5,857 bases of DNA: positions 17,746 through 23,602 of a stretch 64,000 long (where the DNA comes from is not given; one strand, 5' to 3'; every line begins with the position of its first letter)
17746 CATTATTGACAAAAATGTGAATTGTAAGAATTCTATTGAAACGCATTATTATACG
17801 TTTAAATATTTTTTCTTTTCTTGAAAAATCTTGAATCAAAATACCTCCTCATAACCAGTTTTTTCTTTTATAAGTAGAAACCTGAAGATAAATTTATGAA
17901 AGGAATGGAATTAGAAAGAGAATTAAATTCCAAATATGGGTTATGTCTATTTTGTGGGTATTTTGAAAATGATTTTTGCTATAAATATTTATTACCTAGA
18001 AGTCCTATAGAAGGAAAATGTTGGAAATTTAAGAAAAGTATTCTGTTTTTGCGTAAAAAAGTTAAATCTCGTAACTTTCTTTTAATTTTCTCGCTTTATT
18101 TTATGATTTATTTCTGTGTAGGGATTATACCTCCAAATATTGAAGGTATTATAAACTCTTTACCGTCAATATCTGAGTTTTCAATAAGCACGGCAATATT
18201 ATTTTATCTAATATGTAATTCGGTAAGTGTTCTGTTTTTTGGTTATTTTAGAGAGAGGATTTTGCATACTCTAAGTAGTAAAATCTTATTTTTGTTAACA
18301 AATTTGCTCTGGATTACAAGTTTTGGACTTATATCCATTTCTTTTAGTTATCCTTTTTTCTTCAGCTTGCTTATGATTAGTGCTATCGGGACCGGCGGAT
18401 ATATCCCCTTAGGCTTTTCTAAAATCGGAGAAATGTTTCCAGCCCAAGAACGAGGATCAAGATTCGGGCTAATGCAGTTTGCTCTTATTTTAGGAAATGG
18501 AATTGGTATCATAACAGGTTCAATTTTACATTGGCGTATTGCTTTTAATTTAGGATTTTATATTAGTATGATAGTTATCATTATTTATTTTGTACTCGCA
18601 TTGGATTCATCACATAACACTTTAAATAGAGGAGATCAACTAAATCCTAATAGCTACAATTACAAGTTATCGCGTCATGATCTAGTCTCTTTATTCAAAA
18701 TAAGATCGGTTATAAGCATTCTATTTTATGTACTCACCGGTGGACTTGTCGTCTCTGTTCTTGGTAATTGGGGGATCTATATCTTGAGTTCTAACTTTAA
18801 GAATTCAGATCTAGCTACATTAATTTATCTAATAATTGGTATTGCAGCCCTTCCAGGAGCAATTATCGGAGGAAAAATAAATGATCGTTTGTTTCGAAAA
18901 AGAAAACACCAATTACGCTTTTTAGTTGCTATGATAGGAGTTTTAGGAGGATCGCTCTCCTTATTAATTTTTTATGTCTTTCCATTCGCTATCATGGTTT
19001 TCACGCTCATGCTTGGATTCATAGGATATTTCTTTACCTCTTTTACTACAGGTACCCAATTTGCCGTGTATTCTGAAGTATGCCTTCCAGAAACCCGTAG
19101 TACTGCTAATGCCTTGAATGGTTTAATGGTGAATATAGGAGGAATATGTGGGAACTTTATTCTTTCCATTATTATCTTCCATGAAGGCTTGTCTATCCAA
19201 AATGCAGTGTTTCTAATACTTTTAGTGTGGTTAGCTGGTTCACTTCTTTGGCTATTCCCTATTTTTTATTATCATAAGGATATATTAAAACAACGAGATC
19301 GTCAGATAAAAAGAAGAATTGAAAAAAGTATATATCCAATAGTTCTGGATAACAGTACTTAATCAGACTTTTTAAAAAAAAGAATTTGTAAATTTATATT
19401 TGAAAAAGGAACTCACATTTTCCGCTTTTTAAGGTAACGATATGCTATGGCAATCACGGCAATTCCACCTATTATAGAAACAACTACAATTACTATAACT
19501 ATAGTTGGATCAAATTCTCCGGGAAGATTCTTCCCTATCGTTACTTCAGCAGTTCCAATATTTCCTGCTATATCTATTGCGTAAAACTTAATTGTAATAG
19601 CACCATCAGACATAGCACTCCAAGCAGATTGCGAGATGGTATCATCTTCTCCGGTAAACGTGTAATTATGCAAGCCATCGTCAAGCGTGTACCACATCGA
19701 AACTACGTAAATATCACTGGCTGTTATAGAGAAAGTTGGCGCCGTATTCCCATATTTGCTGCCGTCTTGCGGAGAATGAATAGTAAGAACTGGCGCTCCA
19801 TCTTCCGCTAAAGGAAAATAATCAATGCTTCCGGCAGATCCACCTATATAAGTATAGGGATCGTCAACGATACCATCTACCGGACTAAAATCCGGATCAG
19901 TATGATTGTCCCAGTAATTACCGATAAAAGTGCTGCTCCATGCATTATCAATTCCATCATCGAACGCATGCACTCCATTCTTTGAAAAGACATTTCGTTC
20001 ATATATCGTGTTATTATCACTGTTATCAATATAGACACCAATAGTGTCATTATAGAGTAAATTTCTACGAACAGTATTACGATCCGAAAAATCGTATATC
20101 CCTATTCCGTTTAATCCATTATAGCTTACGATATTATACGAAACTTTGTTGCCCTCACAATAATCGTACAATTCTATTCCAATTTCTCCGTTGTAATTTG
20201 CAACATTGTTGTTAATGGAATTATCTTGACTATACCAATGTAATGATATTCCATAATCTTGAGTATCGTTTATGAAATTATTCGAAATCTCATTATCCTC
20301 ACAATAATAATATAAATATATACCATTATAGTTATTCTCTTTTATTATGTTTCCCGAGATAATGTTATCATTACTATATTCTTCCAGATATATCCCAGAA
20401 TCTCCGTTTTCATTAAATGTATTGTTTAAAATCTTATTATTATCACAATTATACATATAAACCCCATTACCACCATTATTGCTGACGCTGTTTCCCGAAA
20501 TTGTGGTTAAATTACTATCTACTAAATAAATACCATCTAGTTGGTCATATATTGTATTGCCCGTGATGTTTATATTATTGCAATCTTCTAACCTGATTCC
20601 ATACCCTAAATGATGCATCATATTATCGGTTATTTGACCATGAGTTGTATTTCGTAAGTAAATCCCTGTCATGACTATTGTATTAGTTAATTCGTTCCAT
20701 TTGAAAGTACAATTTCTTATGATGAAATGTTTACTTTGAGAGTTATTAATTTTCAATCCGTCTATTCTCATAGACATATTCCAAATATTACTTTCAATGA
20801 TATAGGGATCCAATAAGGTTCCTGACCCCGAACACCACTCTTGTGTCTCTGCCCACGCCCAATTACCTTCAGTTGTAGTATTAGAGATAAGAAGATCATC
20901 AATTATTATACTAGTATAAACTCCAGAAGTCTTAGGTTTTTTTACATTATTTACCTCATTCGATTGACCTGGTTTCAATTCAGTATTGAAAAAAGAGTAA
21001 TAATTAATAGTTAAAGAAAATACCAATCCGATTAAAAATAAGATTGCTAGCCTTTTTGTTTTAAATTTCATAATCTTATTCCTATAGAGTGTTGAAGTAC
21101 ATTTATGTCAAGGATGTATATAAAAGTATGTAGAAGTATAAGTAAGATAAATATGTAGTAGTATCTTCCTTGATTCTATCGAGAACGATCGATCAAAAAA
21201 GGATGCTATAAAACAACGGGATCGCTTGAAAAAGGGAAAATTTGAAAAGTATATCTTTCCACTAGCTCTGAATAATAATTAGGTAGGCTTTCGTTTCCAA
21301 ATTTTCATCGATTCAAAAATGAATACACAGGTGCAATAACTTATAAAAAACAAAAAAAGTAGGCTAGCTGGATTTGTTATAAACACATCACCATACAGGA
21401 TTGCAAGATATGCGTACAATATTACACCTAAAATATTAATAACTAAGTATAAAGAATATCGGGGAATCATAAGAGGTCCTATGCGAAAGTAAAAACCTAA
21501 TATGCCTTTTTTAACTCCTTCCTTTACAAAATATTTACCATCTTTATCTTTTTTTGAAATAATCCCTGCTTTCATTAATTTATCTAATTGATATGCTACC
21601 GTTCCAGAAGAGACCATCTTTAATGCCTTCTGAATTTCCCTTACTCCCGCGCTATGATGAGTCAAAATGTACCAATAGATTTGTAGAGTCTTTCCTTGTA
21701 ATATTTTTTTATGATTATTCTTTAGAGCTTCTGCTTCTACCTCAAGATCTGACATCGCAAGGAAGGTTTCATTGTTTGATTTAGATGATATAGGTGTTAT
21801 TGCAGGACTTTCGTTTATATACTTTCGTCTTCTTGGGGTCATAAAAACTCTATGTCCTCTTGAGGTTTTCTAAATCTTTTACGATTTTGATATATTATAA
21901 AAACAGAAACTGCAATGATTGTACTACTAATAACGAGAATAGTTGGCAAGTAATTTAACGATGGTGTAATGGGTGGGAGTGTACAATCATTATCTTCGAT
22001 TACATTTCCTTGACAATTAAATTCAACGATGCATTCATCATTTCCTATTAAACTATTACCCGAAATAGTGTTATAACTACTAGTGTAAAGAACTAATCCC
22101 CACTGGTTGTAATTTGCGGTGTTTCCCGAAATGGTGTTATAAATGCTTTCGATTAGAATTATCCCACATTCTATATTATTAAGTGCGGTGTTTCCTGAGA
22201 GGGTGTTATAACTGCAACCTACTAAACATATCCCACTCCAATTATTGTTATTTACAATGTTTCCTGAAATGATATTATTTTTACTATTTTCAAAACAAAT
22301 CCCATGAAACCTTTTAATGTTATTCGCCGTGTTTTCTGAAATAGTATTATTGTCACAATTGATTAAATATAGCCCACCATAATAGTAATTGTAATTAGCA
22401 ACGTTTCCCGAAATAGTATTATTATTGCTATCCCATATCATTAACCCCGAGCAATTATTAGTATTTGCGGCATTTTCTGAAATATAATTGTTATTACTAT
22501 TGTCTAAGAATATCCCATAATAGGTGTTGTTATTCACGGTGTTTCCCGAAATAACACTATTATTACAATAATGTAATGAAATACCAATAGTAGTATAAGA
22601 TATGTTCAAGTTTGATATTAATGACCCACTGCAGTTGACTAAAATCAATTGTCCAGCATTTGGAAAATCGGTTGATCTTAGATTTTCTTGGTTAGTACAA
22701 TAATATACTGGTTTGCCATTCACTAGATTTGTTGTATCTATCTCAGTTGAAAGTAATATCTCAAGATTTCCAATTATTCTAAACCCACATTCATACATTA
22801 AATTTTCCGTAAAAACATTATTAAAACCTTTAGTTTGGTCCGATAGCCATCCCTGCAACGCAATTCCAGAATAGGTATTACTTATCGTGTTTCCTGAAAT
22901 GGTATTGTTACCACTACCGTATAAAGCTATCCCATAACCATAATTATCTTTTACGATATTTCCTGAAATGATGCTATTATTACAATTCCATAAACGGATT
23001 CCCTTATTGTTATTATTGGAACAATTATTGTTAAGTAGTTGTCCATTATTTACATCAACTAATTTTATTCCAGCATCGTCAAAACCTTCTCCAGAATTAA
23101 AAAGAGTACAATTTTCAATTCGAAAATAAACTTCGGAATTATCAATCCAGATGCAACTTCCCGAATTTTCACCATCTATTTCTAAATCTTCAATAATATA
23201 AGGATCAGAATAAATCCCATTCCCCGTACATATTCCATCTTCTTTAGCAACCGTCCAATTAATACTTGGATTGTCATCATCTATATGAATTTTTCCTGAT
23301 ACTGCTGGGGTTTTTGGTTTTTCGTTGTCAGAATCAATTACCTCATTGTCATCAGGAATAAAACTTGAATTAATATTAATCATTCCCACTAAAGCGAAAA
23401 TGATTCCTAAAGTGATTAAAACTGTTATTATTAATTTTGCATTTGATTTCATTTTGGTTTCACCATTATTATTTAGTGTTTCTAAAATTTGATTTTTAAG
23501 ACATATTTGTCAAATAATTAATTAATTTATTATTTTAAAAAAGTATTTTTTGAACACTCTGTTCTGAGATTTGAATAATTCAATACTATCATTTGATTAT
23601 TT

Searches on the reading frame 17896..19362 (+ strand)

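Call 33: search_protein_families(library=pfam, proteins=[window:17896-19362:+], max_evalue=0.00001)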
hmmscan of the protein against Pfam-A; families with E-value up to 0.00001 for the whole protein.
window:17896-19362:+ (488 aa): 1 family
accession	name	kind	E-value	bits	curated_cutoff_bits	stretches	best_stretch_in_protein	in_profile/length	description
PF07690.21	MFS_1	-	1.9e-28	99.8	33.4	1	64-418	1-345/347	Major Facilitator Superfamily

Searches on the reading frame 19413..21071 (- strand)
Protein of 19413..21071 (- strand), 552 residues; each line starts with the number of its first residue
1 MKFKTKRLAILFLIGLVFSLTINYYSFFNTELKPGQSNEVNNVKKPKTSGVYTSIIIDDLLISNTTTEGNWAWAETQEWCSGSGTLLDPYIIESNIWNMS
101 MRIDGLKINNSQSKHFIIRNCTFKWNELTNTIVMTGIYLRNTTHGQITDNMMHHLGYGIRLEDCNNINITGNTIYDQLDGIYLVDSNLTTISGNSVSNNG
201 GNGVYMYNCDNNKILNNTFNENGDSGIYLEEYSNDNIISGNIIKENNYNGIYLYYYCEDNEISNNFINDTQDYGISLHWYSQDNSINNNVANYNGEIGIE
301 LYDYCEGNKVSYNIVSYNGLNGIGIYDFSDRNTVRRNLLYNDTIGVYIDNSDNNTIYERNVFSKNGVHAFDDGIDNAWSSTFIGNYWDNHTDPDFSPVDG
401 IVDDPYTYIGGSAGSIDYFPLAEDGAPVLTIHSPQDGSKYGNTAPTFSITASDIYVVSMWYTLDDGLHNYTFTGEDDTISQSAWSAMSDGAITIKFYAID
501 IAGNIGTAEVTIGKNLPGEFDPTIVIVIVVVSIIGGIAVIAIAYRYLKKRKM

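Call 33: search_protein_families(library=pfam, proteins=[window:19413-21071:-], max_evalue=0.00001)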
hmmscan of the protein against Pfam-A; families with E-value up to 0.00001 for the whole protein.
window:19413-21071:- (552 aa): 3 families
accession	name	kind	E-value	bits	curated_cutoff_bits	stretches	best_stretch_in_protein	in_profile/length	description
PF13229.12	Beta_helix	-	1.1e-53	181.6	25.9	3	180-338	2-157/158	Right handed beta helix region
PF05048.19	NosD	-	1.6e-36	126.2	23.6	2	95-271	9-174/212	Periplasmic copper-binding protein (NosD)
PF07602.17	DUF1565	-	2.1e-08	34.3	20.3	0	184-270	102-198/257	Protein of unknown function (DUF1565)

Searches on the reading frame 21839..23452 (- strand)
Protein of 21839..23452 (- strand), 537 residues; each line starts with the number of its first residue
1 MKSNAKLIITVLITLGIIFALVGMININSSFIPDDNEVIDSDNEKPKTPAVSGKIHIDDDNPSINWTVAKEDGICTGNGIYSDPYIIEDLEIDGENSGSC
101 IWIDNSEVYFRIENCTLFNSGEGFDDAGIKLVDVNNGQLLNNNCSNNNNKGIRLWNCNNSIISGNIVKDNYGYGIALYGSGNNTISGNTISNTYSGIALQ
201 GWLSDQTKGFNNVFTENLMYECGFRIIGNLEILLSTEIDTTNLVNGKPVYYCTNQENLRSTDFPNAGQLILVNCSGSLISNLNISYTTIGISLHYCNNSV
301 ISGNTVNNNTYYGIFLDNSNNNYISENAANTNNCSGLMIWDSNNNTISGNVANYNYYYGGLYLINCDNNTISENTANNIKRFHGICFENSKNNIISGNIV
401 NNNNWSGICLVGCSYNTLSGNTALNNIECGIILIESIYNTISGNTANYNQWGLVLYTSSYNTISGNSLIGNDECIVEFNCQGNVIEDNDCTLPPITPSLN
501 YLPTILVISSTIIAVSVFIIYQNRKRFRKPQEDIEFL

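Call 4: search_protein_families(library=pfam, proteins=[window:21839-23452:-], max_evalue=0.01)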
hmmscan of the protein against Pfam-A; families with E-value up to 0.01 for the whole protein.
window:21839-23452:- (537 aa): 2 families
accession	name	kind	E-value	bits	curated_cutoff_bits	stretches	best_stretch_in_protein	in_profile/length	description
PF05048.19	NosD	-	6.8e-45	153.5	23.6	3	358-489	38-168/212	Periplasmic copper-binding protein (NosD)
PF13229.12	Beta_helix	-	6.8e-38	130.2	25.9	3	358-488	23-156/158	Right handed beta helix region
